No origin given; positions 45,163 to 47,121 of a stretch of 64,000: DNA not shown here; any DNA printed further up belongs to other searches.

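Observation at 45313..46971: Unusual single-polypeptide fusion of an enoyl-reductase-like SDR (Y-x6-K) with a FabZ-like dehydratase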

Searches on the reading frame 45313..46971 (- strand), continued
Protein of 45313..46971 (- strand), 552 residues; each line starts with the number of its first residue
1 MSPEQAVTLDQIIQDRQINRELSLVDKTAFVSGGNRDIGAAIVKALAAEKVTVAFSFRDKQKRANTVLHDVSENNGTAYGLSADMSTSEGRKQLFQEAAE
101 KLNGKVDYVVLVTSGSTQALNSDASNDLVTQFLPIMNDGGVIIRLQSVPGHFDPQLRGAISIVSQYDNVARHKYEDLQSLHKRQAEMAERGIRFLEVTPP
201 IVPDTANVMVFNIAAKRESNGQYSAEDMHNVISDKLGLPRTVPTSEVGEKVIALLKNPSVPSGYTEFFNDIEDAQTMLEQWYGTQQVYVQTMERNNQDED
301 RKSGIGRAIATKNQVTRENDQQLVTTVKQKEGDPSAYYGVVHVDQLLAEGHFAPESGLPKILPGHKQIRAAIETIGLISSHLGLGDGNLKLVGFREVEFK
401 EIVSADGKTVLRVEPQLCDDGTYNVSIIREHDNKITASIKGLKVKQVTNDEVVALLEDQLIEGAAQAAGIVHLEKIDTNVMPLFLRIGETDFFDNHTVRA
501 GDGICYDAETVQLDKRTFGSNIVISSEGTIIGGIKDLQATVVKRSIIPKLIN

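Call 23: predict_structure(alignment_id=A1)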
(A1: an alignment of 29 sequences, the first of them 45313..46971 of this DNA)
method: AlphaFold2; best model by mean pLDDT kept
length: 552 residues; sequences in the alignment: 29
mean_pLDDT: 91.6   pTM: 0.89
mean pLDDT of the five models: 91.6, 90.6, 90.5, 89.7, 89.7
residues with pLDDT >= 90: 435; 70-90: 93; 50-70: 5; < 50: 19
segments of 3 or more residues with pLDDT < 50: 1-19
pLDDT, mean of each block of 10 residues (from residue 1): 39 43 93 96 98 96 97 96 93 96 97 89 95 96 96 92 86 95 94 96 90 91 92 96 97 95 94 93 93 88 97 91 94 92 93 84 96 97 90 97 94 97 98 97 91 92 97 80 94 92 98 94 97 97 84 72
secondary structure, 60 per line:
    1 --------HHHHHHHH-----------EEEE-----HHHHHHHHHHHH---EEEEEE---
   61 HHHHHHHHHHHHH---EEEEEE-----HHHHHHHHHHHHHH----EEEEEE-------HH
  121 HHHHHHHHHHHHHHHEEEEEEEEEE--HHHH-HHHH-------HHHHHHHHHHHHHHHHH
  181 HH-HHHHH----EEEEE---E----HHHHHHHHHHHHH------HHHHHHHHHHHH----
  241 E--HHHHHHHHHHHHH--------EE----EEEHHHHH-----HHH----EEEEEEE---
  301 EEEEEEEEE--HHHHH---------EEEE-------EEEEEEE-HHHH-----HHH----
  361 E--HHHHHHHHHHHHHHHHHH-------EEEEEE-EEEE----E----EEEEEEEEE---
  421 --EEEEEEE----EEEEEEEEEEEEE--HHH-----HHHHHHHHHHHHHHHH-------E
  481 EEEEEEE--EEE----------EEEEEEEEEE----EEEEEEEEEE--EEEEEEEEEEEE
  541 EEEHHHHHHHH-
elements in order: H9-16 E28-31 H37-48 E52-57 H61-73 E77-82 H88-101 E106-111 H119-135 E136-145 H148-151 H153-156 H164-182 H184-188 E193-197 H206-218 H225-236 H244-256 E271-273 H274-278 E291-297 E301-309 H312-316 E326-329 E337-343 H345-348 H364-381 E389-394 E396-399 E409-417 E423-429 E434-446 H457-472 E480-487 E490-492 E503-512 E517-526 E529-543 H544-551
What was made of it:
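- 46117..46914 (-): SDR (Rossmann) domain, residues about 20-285; putative NADPH-dependent enoyl reductase. AF2 pLDDT >90 (call 23).
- The AF2 full-length model has pLDDT 91.6 and pTM 0.89 (call 23).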

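Call 25: fold_search(model_id=the predicted structure, library=pdb)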
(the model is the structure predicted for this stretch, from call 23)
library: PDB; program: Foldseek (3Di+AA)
matches with E <= 10: 1998; with E <= 0.001: 1610
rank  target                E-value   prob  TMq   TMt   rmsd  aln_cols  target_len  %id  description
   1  5wuw_A                2.0e-15  1.00  0.35  0.75   4.6       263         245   24  Serratia marcescens short-chain dehydrogenase/reductase F98L/F202L mutant (released 2018-02-28)
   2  4zgw_A                7.9e-15  1.00  0.35  0.74   4.6       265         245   24  Short-chain dehydrogenase/reductase from Serratia marcescens BCRC 10948 (released 2016-04-27)
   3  5wva_A                8.4e-15  1.00  0.35  0.75   4.6       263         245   24  Serratia marcescens short-chain dehydrogenase/reductase F98Y/F202Y mutant (released 2018-02-28)
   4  5wul_A                1.2e-14  1.00  0.36  0.77   3.9       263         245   23  Serratia marcescens short-chain dehydrogenase/reductase F98A/F202L (released 2018-02-28)
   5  3v2g                  2.1e-14  1.00  0.36  0.74   4.5       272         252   23  Crystal structure of a dehydrogenase/reductase from Sinorhizobium meliloti 1021 (released 2012-01-04)
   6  8ij7_C                3.8e-14  1.00  0.35  0.74   3.8       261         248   21  Crystal structure of alcohol dehydrogenase from Burkholderia gladioli (released 2024-02-28)
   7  8ij8_G                4.8e-14  1.00  0.33  0.71   4.1       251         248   21  Crystal structure of alcohol dehydrogenase M4 mutant from Burkholderia gladioli (released 2024-02-28)
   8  8ij8_A                4.8e-14  1.00  0.35  0.72   4.2       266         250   20  Crystal structure of alcohol dehydrogenase M4 mutant from Burkholderia gladioli (released 2024-02-28)
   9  1gee_A                6.5e-14  1.00  0.36  0.72   3.8       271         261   16  Crystal structure of glucose dehydrogenase mutant Q252L complexed with NAD+ (released 2003-08-12)
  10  1ybv_A                9.3e-14  1.00  0.37  0.73   3.9       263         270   19  STRUCTURE OF TRIHYDROXYNAPHTHALENE REDUCTASE IN COMPLEX WITH NADPH AND AN ACTIVE SITE INHIBITOR (released 1997-10-15)
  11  3icc_A                1.2e-13  1.00  0.36  0.75   3.3       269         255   18  Crystal structure of a putative 3-oxoacyl-(acyl carrier protein) reductase from Bacillus anthracis at 1.87 A resolutio (released 2009-07-28)
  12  1rwb_A                1.2e-13  1.00  0.36  0.72   4.1       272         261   17  Cooperative Effect of Two Surface Amino Acid Mutations (Q252L and E170K) of Glucose Dehydrogenase from Bacillus megate (released 2003-12-30)
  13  5thq_B                1.2e-13  1.00  0.35  0.72   4.3       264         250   22  Comprehensive Analysis of a Novel Ketoreductase for Pentangular Polyphenol Biosynthesis (released 2016-11-09)
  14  3r3s_A                1.4e-13  1.00  0.35  0.63   4.6       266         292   22  Structure of the YghA Oxidoreductase from Salmonella enterica (released 2011-03-30)
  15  1doh_A                1.6e-13  1.00  0.38  0.73   3.8       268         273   18  STRUCTURE OF TRIHYDROXYNAPHTHALENE REDUCTASE IN COMPLEX WITH NADPH AND 4-NITRO-INDEN-1-ONE (released 2001-06-06)
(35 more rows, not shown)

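Call 45: find_related_loci(query=A5, collection=genome_contigs, flank=10000)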
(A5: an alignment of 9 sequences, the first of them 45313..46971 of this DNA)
Query A5 (552 aa) in genome_contigs; peptide patterns used: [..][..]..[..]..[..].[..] (x = any residue, [..] = any of these).
52 stretches matched a pattern; 19 encode a relative of the query (tblastn E <= 1e-3); 19 distinct loci.
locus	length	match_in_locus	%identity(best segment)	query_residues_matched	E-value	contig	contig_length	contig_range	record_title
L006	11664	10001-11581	48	21-551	1e-149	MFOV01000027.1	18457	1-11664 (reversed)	MAG: Candidatus Levybacteria bacterium RIFCSPLOWO2_01_FULL_39_10 rifcsplowo2_01_scaffold_8690, whole genome shotgun sequ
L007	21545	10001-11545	46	24-551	5e-134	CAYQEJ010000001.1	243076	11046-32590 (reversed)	MAG TPA_asm: uncultured Gammaproteobacteria bacterium isolate SRP278252_co2_88 genome assembly, contig: NODE_35_length_2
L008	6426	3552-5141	44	18-551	3e-125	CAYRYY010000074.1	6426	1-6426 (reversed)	MAG TPA_asm: uncultured Gammaproteobacteria bacterium isolate SRP286056_co1_491 genome assembly, contig: NODE_16951_leng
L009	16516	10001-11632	42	1-552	1e-124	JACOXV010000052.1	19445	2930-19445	MAG: Candidatus Levyibacteriota bacterium isolate NC_groundwater_162_Ag_S-0.1um_38_10 S4_GD2017_2_S1_scaffold_2331, whol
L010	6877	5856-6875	51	24-371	6e-111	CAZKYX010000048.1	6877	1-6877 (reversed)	MAG TPA_asm: uncultured Gammaproteobacteria bacterium isolate SRP286056_co1_17 genome assembly, contig: NODE_15287_lengt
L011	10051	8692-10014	45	21-444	2e-105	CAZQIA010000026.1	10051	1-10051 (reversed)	MAG TPA_asm: uncultured Gammaproteobacteria bacterium isolate SRP173033_co3_77 genome assembly, contig: NODE_9255_length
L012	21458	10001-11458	30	31-515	9e-55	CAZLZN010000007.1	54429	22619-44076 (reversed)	MAG TPA_asm: uncultured Gammaproteobacteria bacterium isolate SRP278252_co2_871 genome assembly, contig: NODE_986_length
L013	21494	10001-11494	29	24-527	3e-50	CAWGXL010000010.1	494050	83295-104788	MAG: uncultured bacterium isolate MFD09206.bin.2.20 genome assembly, contig: contig_853, whole genome shotgun sequence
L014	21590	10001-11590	28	15-551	3e-50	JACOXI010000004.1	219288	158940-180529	MAG: Candidatus Daviesbacteria bacterium isolate NC_groundwater_149_Ag_S-0.1um_39_14 S4_GD2017_2_S1_scaffold_23, whole g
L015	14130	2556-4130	28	23-551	6e-48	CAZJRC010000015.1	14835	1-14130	MAG TPA_asm: uncultured Gammaproteobacteria bacterium isolate binchicken_co251_951 genome assembly, contig: NODE_5570_le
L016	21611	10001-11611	46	11-552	1e-133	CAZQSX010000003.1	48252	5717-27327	MAG TPA_asm: uncultured Gammaproteobacteria bacterium isolate SRP342105_co2_380 genome assembly, contig: NODE_667_length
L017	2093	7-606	25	14-205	5e-9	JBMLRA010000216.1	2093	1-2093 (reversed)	MAG: Chitinophagaceae bacterium isolate LE_363851 NODE_109177_length_2093_cov_6.221786, whole genome shotgun sequence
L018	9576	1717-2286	27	24-205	3e-7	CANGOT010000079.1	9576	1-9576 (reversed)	MAG: Chitinophagaceae bacterium isolate Jr-7aug17-137 genome assembly, contig: Jr-7aug17-C12367, whole genome shotgun se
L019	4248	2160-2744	25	18-205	5e-7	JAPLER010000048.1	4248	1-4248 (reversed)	MAG: Bacteroidetes bacterium isolate LacPavin_0818_WC55_MAG_32_7 LacPavin_0818_WC55_scaffold_771951, whole genome shotgu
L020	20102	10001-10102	62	24-57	2e-6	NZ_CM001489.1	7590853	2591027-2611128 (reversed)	Frankia sp. QA3 chromosome, whole genome shotgun sequence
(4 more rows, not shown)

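Call 48: search_protein_families(library=pfam, proteins=[L013:5101-8316:+, L013:8313-9371:+, L013:9989-11641:+, L013:11644-13152:+, L013:13212-13478:+, L013:13471-13686:+, L013:13712-15010:-, L013:15538-16338:+, L013:16399-16887:+, L013:20073-21113:+], max_evalue=0.01)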
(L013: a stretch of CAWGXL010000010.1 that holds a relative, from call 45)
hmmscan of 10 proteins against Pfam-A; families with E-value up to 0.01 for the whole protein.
L013:5101-8316:+ (1071 aa): 7 families
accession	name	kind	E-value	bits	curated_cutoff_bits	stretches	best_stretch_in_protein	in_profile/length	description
PF02786.22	CPSase_L_D2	-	2.1e-53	181.4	19.8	1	140-337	12-209/211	Carbamoyl-phosphate synthase L chain, ATP binding domain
PF02785.25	Biotin_carb_C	-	2.3e-30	105.3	32.4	1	351-457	1-107/108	Biotin carboxylase C-terminal domain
PF03255.19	ACCA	-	3.1e-28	99.3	23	1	772-1057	43-307/310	Acetyl co-enzyme A carboxylase carboxyltransferase-like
PF00289.28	Biotin_carb_N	-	4e-26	92.1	25.5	1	3-116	2-108/110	Biotin carboxylase, N-terminal domain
PF01039.27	Carboxyl_trans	-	1e-14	54.5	22.3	2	511-662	26-182/493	Carboxyl transferase domain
PF02222.28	ATP-grasp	-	9.4e-06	25.8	27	1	152-287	17-149/179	ATP-grasp domain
PF07478.18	Dala_Dala_lig_C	-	2e-05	24.7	24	1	147-288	18-162/204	D-ala D-ala ligase C-terminus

L013:8313-9371:+ (352 aa): 3 families
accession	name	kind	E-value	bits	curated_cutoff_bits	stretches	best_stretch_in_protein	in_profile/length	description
PF08541.16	ACP_syn_III_C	-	1.4e-13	51.2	26.6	1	262-338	2-80/90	3-Oxoacyl-[acyl-carrier-protein (ACP)] synthase III C terminal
PF00195.25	Chal_sti_synt_N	-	2.6e-06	27.5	27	1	61-185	98-224/225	Chalcone and stilbene synthases, N-terminal domain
PF08545.16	ACP_syn_III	-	5.9e-05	23.3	24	1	111-178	1-59/80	3-Oxoacyl-[acyl-carrier-protein (ACP)] synthase III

L013:9989-11641:+ (550 aa): 5 families
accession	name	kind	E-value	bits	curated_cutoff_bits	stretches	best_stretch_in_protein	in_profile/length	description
PF00106.31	adh_short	-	3.4e-13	49.9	26.6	1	9-112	2-103/195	short chain dehydrogenase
PF07977.19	FabA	-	3.9e-08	33.4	23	0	321-394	35-112/138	FabA-like domain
PF13561.12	adh_short_C2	-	3.2e-07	30.6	27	1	17-99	6-84/236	Enoyl-(Acyl carrier protein) reductase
PF08659.16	KR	-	0.0017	18.8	22.6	1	9-97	2-92/180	KR domain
PF05368.20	NmrA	-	0.0017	18.5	27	1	7-70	2-61/298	NmrA-like family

L013:11644-13152:+ (502 aa): 1 family
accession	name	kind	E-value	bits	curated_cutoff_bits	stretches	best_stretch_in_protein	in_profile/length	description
PF14010.12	PEPcase_2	-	3.7e-136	455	25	1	5-502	1-493/493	Phosphoenolpyruvate carboxylase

L013:13212-13478:+ (88 aa): 2 families
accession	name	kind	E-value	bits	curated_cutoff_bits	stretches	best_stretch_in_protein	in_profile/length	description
PF15919.11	HicB_lk_antitox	-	1.3e-09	38.7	27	1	20-71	7-58/123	HicB_like antitoxin of bacterial toxin-antitoxin system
PF21748.3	UPF0150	-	0.0094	16.3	27.3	0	17-69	12-64/64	UPF0150-like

L013:13471-13686:+ (71 aa): 1 family
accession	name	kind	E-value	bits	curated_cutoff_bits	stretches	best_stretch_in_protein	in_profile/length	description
PF07927.17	HicA_toxin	-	7.9e-18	64.8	27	1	8-62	2-57/58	HicA toxin of bacterial toxin-antitoxin,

L013:13712-15010:- (432 aa): 3 families
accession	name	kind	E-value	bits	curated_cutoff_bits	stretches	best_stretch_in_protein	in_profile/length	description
PF00113.28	Enolase_C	-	7.5e-118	393.6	21.5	1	142-425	2-292/296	Enolase, C-terminal TIM barrel domain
PF03952.21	Enolase_N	-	9.2e-59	197.8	35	1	3-133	1-131/131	Enolase, N-terminal domain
PF13378.12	MR_MLE_C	-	2.4e-07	31.1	29.4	1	266-393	55-177/219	Enolase C-terminal domain-like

L013:15538-16338:+ (266 aa): 2 families
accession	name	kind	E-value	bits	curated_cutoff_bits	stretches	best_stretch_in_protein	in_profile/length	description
PF01177.27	Asp_Glu_race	-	1.7e-17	64.4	31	1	20-214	14-210/211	Asp/Glu/Hydantoin racemase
PF09949.15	APP1_cat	-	0.0083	16.5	27.1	0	225-257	47-79/154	Phosphatidate phosphatase APP1, catalytic domain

L013:16399-16887:+ (162 aa): 0 families

L013:20073-21113:+ (346 aa): 2 families
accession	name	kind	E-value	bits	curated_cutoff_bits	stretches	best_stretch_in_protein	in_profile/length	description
PF01522.26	Polysacc_deac_1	-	1.5e-24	86.8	23.1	1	189-313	4-123/124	Polysaccharide deacetylase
PF03065.20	Glyco_hydro_57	-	0.0077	16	21.2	0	136-314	5-169/291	Glycosyl hydrolase family 57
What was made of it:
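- A fused ACC, a FabH-like gene and the fusion gene are adjacent in L013 (call 48).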

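Call 56: search_protein_families(library=pfam, proteins=[L001:15973-16854:+, L001:16856-17185:+, L005:17591-18469:+, L005:18474-18881:+, L005:11771-12976:-, L005:20378-21121:+, L001:11649-12788:-, L001:8657-8995:+], max_evalue=1)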
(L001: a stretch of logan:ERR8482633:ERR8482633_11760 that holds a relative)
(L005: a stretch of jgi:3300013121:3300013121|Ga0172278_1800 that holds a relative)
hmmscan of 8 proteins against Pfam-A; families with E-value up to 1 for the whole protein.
L001:15973-16854:+ (293 aa): 0 families

L001:16856-17185:+ (109 aa): 3 families
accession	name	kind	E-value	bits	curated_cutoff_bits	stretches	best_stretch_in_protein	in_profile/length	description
PF11988.14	Dsl1_N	-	0.0011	18.5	25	1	1-108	206-311/350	Retrograde transport protein Dsl1 N terminal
PF14551.11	MCM_N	-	0.046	14.6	24.9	1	61-101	40-80/95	MCM N-terminal domain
PF07743.18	HSCB_C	-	0.27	12.1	22.1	0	65-96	22-53/74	HSCB C-terminal oligomerisation domain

L005:17591-18469:+ (292 aa): 0 families

L005:18474-18881:+ (135 aa): 3 families
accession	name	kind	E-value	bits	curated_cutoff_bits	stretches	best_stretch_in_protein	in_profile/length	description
PF17239.7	DUF5312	-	0.0041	16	25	1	2-93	107-201/553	Family of unknown function (DUF5312)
PF21256.2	TetR_C_5-like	-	0.0091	16.6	27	1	20-104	33-104/127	Tetracyclin repressor-like, C-terminal domain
PF18908.5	DUF5663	-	0.027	15.5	23.7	1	52-119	10-77/84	Protein of unknown function (DUF5663)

L005:11771-12976:- (401 aa): 1 family
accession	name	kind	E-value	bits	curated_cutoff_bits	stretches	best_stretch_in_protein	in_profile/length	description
PF04495.20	GRASP55_65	-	0.16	12.8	27.7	1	297-362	76-137/138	GRASP55/65 PDZ-like domain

L005:20378-21121:+ (247 aa): 4 families
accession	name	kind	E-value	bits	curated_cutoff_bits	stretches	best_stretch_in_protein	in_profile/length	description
PF01648.25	ACPS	-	1.2e-05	25.7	25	1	126-212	1-91/111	4'-phosphopantetheinyl transferase superfamily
PF17837.6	4PPT_N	-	0.076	13.5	27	0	48-110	15-64/68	4'-phosphopantetheinyl transferase N-terminal domain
PF22192.2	GtgE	-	0.12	12.5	27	1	102-155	14-66/169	GtgE peptidase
PF00982.27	Glyco_transf_20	-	0.16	11.1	32.5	1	168-231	365-429/473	Glycosyltransferase family 20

L001:11649-12788:- (379 aa): 2 families
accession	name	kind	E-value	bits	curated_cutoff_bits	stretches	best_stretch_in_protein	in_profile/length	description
PF00698.26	Acyl_transf_1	-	4.8e-13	49.7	32.7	1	47-291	12-236/319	Acyl transferase domain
PF03403.19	PAF-AH_p_II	-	0.2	10.6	20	1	98-130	210-238/372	Platelet-activating factor acetylhydrolase, isoform II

L001:8657-8995:+ (112 aa): 5 families
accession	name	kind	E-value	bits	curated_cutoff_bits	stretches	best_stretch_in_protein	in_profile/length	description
PF00293.34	NUDIX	-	5.8e-06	26.8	21.1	1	14-84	29-95/134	NUDIX domain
PF22327.2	Nudt16-like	-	0.0046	17.4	27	1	18-86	37-97/161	U8 snoRNA-decapping enzyme-like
PF09957.15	VapB_antitoxin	-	0.03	14.6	23.4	1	19-44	18-43/47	Bacterial antitoxin of type II TA system, VapB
PF09037.16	Sulphotransf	-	0.077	12.9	22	1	42-93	145-196/244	Stf0 sulphotransferase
PF14815.12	NUDIX_4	-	0.16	12.2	35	1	16-98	27-112/113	NUDIX domain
